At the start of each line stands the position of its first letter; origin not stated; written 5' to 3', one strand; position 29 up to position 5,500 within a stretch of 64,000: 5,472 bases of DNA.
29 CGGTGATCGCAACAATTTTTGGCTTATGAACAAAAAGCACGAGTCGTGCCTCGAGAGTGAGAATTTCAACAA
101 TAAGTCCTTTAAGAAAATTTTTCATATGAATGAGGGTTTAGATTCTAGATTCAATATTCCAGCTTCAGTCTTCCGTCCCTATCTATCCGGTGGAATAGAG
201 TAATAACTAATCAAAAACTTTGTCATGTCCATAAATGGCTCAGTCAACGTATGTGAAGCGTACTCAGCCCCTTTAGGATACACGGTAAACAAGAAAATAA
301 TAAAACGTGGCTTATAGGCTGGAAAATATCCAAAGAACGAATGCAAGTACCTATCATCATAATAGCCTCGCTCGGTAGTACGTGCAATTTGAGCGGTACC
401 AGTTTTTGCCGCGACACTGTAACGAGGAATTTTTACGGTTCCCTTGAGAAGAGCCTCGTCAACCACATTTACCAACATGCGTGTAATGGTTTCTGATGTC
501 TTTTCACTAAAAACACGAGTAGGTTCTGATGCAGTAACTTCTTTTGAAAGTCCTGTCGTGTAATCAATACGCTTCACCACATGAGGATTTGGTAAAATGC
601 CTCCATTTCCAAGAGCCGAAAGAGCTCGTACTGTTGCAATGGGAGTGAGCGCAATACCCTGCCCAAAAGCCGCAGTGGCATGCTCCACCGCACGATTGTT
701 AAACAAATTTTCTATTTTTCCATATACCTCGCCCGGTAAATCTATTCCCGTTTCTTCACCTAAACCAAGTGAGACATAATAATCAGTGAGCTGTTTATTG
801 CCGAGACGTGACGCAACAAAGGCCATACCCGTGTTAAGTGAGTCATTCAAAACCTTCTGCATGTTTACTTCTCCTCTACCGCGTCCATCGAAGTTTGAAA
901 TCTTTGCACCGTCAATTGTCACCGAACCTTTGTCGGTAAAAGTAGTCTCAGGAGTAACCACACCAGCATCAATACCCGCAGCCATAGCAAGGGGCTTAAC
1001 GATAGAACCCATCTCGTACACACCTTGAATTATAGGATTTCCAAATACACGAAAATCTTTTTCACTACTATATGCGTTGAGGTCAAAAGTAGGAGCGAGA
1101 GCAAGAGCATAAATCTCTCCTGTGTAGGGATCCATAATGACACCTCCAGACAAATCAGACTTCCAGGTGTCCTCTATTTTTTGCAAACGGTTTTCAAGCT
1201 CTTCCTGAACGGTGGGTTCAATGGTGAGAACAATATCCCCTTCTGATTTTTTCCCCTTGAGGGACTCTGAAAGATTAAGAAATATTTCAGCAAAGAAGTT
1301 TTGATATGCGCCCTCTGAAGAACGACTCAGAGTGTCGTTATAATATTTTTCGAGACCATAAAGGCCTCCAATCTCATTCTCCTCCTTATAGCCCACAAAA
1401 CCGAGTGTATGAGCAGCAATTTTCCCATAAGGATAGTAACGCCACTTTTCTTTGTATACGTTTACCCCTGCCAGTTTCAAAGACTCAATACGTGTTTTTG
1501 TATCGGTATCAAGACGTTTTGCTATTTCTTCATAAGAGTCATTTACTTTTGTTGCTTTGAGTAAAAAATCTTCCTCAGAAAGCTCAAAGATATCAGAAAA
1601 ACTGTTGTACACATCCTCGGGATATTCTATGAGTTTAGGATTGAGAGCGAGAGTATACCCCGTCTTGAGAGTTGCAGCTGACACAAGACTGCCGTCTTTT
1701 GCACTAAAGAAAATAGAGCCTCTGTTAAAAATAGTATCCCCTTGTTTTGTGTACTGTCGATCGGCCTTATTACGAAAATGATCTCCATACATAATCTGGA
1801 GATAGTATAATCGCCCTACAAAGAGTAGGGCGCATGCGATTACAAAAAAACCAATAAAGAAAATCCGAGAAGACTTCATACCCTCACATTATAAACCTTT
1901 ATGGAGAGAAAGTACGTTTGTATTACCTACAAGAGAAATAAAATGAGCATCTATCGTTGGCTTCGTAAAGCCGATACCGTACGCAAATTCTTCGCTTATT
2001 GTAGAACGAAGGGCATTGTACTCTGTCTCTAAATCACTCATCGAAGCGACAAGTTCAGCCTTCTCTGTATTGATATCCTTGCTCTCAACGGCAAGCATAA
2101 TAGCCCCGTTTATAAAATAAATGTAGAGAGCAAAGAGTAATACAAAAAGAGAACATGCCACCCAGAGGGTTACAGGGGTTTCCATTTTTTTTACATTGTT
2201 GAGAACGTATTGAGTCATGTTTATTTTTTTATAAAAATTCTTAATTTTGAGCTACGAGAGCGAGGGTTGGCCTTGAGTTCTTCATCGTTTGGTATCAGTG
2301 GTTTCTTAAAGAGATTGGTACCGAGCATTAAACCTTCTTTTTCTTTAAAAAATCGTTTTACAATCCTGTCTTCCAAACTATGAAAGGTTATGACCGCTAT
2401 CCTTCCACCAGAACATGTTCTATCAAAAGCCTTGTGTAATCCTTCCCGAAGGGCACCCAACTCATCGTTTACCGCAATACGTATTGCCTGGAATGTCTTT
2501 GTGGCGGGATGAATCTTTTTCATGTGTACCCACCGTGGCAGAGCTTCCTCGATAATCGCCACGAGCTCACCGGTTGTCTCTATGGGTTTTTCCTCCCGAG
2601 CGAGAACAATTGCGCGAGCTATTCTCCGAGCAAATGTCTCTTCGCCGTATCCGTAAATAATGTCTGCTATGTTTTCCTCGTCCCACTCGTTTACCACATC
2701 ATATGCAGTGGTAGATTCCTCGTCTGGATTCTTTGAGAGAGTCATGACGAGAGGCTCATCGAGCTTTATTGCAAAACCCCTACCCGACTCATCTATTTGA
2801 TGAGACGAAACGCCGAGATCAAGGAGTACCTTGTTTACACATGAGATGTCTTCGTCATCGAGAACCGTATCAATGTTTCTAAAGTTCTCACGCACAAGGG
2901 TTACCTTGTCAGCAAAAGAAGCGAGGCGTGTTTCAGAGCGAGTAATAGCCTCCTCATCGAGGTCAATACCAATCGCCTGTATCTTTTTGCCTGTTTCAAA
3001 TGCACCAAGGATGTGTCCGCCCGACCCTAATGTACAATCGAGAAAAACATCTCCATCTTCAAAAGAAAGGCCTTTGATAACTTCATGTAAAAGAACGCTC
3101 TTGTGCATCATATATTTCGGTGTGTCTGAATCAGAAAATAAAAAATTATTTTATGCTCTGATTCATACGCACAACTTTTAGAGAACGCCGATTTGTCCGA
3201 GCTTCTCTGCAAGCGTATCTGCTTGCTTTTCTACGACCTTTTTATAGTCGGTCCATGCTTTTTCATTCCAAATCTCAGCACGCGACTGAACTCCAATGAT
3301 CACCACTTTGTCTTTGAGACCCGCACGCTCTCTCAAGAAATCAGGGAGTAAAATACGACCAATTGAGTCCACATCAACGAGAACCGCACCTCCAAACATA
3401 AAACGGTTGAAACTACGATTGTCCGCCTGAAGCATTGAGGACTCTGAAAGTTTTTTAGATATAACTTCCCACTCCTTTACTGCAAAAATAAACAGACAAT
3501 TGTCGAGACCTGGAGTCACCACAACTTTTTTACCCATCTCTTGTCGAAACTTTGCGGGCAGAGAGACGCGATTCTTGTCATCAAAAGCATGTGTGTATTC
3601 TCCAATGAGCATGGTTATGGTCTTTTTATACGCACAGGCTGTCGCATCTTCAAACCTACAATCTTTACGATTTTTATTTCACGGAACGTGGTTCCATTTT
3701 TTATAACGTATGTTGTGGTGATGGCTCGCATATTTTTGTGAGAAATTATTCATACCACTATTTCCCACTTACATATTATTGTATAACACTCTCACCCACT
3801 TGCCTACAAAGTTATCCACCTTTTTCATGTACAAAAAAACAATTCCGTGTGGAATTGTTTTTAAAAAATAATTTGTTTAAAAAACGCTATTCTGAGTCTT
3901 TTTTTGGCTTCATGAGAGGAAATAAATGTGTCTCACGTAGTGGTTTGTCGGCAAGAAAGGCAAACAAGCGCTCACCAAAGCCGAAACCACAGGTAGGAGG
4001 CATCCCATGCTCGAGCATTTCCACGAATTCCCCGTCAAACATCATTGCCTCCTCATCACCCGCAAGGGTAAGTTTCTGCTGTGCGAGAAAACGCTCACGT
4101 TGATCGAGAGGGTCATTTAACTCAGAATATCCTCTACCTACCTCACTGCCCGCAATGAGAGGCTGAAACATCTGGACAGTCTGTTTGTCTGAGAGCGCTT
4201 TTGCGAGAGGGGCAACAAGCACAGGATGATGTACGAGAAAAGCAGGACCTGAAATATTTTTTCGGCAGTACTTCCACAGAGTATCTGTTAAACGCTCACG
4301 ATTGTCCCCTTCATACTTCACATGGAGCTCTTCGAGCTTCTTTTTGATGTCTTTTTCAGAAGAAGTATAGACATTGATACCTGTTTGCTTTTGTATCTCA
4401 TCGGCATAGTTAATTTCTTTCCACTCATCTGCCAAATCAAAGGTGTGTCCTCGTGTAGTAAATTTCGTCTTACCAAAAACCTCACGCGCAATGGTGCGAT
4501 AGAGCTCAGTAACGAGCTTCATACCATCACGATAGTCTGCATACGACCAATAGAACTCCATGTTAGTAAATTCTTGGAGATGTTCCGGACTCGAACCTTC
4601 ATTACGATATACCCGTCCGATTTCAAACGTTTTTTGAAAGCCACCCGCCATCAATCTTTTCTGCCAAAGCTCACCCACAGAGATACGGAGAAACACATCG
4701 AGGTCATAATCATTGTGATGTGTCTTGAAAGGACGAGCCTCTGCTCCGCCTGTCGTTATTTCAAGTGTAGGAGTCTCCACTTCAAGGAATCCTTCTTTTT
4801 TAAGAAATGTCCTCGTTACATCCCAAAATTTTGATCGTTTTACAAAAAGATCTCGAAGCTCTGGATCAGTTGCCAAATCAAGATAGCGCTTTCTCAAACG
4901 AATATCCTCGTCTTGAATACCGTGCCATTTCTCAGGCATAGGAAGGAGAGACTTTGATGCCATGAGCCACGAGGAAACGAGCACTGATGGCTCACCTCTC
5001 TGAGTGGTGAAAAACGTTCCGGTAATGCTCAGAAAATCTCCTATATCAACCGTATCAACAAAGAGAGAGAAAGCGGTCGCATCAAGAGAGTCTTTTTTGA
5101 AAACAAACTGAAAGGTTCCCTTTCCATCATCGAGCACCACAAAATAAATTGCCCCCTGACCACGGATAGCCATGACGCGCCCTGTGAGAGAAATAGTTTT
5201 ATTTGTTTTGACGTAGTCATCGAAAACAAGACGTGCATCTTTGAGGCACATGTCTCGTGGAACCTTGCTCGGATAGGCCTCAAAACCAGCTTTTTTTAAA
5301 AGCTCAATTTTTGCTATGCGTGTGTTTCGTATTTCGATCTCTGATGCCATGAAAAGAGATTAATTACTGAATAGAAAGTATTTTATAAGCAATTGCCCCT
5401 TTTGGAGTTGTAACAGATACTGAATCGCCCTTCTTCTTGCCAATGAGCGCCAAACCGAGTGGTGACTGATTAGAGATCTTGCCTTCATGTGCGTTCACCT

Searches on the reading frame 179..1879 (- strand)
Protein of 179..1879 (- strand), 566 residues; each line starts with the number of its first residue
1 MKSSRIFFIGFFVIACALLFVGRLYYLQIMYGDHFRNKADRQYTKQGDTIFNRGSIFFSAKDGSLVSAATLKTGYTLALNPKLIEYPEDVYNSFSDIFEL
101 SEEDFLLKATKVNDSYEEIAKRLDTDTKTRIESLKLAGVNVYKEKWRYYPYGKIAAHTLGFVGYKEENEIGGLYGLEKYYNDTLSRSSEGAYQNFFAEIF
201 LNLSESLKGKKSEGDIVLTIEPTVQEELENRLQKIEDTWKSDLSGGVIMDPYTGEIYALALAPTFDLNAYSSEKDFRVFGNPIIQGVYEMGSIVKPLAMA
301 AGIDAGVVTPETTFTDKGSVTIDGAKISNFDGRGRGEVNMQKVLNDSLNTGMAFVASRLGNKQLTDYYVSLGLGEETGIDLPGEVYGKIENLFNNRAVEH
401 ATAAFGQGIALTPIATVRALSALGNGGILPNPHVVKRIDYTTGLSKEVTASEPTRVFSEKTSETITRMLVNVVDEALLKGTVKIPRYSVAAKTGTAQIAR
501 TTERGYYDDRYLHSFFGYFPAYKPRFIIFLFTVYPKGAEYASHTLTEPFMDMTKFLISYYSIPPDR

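Call 34: search_protein_families(library=pfam, proteins=[window:179-1879:-], max_evalue=0.001)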
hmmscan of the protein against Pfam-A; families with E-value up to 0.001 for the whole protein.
window:179-1879:- (566 aa): 2 families
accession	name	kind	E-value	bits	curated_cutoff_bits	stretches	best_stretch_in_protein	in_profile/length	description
PF00905.27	Transpeptidase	-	9.7e-64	215.9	22.1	1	247-548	4-292/299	Penicillin binding protein transpeptidase domain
PF03717.20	PBP_dimer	-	2e-09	38.6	24.4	1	69-185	18-159/180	Penicillin-binding Protein dimerisation domain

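Call 91: find_encoding_contigs(protein=window:179-1879:-, flank=10000, max_places=2)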
Protein window:179-1879:- (566 aa): 21 contigs read that carry it; 2 places shown.
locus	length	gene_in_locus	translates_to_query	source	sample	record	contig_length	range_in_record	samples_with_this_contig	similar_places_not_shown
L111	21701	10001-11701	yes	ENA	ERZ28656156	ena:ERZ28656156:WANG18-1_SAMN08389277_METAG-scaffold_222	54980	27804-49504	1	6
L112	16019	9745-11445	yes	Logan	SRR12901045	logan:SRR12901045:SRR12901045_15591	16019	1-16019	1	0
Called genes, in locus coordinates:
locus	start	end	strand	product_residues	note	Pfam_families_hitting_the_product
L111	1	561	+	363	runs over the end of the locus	PF02163:Peptidase_M50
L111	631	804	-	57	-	-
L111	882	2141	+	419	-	PF00587:tRNA-synt_2b, PF03129:HGTP_anticodon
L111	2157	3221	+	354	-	PF00022:Actin (faint), PF06723:MreB_Mbl, PF00012:HSP70, PF14450:FtsA, PF23717:DUF7159 (weak)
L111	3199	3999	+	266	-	PF04085:MreC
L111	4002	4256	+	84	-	-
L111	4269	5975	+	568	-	PF03717:PBP_dimer, PF00905:Transpeptidase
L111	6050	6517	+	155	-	PF03449:GreA_GreB_N, PF01272:GreA_GreB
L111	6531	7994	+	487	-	PF01336:tRNA_anti-codon, PF00152:tRNA-synt_2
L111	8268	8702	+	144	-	PF02381:MraZ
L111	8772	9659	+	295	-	PF01795:Methyltransf_5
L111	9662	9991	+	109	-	-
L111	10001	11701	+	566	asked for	PF03717:PBP_dimer, PF00905:Transpeptidase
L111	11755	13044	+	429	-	PF08245:Mur_ligase_M, PF02875:Mur_ligase_C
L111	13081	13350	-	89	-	PF00196:GerE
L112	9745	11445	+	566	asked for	PF03717:PBP_dimer, PF00905:Transpeptidase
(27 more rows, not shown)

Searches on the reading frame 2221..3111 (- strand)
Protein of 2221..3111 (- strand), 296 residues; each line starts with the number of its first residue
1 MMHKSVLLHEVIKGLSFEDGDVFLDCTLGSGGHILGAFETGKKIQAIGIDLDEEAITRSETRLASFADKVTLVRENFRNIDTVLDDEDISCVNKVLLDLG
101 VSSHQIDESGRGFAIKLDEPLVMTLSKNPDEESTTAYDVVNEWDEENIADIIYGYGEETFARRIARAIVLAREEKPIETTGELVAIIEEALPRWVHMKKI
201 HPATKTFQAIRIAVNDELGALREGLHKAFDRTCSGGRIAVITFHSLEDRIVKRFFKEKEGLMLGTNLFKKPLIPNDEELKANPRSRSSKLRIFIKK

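Call 34: search_protein_families(library=pfam, proteins=[window:2221-3111:-], max_evalue=0.001)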
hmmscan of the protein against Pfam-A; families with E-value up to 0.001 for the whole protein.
window:2221-3111:- (296 aa): 2 families
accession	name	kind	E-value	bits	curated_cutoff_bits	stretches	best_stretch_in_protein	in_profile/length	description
PF01795.25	Methyltransf_5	-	3.3e-97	326.1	27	1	2-295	3-308/309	MraW methylase family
PF13847.12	Methyltransf_31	-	3.1e-05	24.2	27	1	19-92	3-80/145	Methyltransferase domain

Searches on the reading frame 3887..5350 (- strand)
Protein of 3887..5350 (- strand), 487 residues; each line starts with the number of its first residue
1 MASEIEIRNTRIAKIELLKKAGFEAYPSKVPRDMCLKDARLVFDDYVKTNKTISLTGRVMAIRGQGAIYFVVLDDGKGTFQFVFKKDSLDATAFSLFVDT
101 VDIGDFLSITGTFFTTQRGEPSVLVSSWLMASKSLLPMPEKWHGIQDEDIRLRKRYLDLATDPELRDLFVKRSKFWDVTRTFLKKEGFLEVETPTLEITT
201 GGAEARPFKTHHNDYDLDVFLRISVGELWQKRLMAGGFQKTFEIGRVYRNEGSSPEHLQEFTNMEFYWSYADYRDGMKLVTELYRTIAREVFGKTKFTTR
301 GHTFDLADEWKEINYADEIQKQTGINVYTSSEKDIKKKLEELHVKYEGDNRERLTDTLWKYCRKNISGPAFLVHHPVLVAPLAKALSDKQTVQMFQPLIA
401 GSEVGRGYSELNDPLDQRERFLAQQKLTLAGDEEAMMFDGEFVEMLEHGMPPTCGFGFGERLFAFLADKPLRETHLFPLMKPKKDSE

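Call 34: search_protein_families(library=pfam, proteins=[window:3887-5350:-], max_evalue=0.001)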
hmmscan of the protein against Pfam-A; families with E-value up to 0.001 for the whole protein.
window:3887-5350:- (487 aa): 3 families
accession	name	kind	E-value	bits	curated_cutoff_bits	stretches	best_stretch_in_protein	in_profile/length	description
PF00152.25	tRNA-synt_2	-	2.1e-66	224.5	25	1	147-480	1-307/308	tRNA synthetases class II (D, K and N)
PF01336.31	tRNA_anti-codon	-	1.8e-11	44.2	27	1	54-128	2-72/75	OB-fold nucleic acid binding domain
PF01409.25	tRNA-synt_2d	-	0.00037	20.5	19.8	1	239-302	103-165/246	tRNA synthetases class II core domain (F)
